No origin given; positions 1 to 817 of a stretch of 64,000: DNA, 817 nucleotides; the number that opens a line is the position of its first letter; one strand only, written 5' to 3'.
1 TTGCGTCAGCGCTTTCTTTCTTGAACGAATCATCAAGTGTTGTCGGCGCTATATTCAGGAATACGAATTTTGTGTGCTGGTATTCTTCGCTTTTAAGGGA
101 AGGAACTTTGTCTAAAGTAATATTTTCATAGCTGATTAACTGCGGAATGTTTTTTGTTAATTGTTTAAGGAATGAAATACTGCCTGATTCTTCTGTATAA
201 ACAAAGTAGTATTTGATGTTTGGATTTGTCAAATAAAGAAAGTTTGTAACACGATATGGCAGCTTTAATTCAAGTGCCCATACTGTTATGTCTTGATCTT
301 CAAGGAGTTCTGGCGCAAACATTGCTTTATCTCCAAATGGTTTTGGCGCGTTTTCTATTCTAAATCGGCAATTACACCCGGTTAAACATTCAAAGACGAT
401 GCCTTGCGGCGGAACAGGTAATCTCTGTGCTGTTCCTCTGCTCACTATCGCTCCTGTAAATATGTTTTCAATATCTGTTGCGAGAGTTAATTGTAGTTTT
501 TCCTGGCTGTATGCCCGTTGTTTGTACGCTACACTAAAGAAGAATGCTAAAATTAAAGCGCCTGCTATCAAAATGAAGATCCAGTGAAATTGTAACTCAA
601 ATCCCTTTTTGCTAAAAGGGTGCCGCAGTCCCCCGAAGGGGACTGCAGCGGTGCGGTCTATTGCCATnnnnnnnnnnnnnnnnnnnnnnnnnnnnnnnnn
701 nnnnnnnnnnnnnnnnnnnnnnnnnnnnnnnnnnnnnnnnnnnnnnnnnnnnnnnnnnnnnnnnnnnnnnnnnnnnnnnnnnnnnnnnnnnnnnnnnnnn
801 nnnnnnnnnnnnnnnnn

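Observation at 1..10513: Six-gene surface operon combining three pilin-type proteins, two secreted Cys-rich proteins and a 1699-aa giant adhesin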

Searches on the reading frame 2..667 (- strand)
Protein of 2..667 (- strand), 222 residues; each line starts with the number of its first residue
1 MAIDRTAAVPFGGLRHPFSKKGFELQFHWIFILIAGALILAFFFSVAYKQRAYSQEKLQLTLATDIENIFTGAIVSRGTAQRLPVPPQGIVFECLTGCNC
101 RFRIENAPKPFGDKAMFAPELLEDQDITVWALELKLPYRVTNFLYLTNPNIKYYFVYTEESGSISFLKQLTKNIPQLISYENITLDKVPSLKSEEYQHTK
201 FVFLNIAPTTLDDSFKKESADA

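Call 8: search_protein_families(library=pfam, proteins=[window:2-667:-], max_evalue=1)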
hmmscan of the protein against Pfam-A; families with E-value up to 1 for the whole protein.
window:2-667:- (222 aa): 0 families

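Call 9: search_protein_families(library=ncbifam, proteins=[window:2-667:-], max_evalue=1)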
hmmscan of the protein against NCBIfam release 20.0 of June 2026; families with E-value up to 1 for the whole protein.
window:2-667:- (222 aa): 2 families
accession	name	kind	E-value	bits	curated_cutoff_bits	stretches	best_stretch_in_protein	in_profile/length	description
NF000060.1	MFS_efflux_LmrB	exception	0.048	12.5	800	1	25-61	168-204/479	lincomycin efflux MFS transporter Lmr(B)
NF001470.0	PRK00325.1-5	equivalog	0.17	10.7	743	1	77-117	19-61/367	mannuronate-specific alginate lyase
